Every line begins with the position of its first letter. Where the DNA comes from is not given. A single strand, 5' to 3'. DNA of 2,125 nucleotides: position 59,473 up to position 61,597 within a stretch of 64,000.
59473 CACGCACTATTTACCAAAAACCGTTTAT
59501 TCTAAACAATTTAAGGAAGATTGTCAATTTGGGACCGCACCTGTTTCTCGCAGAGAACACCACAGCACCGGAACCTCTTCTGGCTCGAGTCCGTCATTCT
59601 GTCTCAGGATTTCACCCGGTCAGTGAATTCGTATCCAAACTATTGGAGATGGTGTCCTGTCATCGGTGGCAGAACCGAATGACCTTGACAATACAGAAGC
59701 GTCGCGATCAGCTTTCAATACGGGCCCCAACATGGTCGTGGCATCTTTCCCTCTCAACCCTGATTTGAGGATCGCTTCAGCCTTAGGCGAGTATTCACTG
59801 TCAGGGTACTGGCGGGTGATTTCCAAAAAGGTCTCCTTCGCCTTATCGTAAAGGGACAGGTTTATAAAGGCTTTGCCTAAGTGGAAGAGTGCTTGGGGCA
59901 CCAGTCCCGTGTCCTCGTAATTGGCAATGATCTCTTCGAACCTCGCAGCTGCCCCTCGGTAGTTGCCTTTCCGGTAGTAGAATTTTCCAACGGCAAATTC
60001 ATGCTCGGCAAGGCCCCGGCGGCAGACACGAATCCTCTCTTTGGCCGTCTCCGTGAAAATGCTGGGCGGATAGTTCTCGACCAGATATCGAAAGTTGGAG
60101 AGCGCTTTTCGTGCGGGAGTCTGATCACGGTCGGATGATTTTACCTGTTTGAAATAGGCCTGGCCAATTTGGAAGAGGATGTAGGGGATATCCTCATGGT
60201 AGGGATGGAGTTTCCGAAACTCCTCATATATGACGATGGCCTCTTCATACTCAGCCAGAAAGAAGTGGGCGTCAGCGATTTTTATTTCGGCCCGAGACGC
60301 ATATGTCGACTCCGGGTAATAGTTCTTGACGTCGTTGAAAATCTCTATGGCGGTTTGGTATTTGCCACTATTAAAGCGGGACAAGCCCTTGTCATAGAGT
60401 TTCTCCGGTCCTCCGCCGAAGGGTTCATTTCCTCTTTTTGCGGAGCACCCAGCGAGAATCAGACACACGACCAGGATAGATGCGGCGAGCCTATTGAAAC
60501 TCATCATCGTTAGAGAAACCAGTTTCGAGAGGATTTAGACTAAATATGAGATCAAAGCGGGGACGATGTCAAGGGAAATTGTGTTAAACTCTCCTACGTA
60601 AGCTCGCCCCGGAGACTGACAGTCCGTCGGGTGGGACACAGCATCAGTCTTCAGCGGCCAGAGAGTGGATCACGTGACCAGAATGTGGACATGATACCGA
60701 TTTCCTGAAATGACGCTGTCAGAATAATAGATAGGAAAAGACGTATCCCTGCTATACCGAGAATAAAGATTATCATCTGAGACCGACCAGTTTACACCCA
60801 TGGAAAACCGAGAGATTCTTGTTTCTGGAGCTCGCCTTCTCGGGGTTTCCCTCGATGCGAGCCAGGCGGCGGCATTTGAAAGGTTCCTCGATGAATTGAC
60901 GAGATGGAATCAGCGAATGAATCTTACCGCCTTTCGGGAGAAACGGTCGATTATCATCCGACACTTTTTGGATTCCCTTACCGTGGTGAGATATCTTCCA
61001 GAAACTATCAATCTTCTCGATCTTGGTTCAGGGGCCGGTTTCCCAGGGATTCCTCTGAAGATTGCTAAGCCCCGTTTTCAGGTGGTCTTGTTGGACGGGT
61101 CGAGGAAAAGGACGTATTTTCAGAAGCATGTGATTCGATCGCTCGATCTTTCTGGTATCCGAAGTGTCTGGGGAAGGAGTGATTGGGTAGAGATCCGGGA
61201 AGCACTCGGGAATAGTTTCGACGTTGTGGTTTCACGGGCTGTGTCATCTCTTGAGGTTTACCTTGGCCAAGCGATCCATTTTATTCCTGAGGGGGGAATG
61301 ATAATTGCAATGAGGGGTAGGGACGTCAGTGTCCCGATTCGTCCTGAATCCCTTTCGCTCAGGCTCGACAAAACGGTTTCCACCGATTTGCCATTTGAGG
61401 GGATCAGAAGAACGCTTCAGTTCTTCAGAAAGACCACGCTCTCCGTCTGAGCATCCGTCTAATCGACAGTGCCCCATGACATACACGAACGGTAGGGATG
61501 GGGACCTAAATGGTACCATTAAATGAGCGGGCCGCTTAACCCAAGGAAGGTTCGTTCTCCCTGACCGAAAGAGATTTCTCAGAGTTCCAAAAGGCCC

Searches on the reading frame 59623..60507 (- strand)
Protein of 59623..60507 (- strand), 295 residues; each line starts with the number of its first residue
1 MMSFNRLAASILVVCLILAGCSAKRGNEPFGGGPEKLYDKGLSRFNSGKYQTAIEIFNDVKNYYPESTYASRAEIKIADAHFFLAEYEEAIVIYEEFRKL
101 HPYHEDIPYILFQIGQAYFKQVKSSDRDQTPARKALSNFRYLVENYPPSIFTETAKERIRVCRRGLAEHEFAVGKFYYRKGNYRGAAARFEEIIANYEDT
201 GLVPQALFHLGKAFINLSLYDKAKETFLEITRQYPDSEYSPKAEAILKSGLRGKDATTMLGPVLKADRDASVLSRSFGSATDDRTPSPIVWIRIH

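Call 44: search_protein_families(library=pfam, proteins=[window:59623-60507:-], max_evalue=0.0001)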
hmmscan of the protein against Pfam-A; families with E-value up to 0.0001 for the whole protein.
window:59623-60507:- (295 aa): 11 families
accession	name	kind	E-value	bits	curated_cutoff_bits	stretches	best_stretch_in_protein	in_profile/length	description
PF13525.12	YfiO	-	1.6e-44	152.5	25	1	34-225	5-199/203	Outer membrane lipoprotein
PF13174.12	TPR_6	-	4.2e-23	80.8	26.3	1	205-237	1-33/33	Tetratricopeptide repeat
PF13512.12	TPR_18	-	1.1e-18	68.2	21.9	1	34-159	10-145/145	Tetratricopeptide repeat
PF07719.23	TPR_2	-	4.2e-13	48.7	27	0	204-236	1-33/34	Tetratricopeptide repeat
PF13432.12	TPR_16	-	1.5e-11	44.9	32.7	1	177-237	7-64/65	Tetratricopeptide repeat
PF13428.12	TPR_14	-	4.9e-10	39.5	23.5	0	76-106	6-36/44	Tetratricopeptide repeat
PF14559.12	TPR_19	-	2.1e-09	38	25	0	180-239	4-61/68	Tetratricopeptide repeat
PF13181.12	TPR_8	-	1.4e-08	34.7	25.7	0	205-235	2-32/34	Tetratricopeptide repeat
PF00515.34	TPR_1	-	4.5e-08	33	27.8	0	205-236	2-33/34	Tetratricopeptide repeat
PF13424.12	TPR_12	-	9.6e-08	32.5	30.1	0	39-96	8-70/77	Tetratricopeptide repeat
PF12895.13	ANAPC3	-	4.8e-07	30.4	27.2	0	34-96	23-81/82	Anaphase-promoting complex, cyclosome, subunit 3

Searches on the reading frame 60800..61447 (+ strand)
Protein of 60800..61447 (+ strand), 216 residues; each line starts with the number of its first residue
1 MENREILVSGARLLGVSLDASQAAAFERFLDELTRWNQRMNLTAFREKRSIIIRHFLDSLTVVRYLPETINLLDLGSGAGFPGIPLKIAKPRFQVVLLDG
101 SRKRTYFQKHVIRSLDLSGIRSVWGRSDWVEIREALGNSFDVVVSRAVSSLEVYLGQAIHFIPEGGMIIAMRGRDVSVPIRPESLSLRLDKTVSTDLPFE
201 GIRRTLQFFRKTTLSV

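Call 44: search_protein_families(library=pfam, proteins=[window:60800-61447:+], max_evalue=0.0001)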
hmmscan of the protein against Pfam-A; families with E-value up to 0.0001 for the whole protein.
window:60800-61447:+ (216 aa): 1 family
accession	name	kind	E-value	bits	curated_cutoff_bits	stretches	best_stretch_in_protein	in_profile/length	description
PF02527.21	GidB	-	2.8e-40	138.1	27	1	23-192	2-168/184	rRNA small subunit methyltransferase G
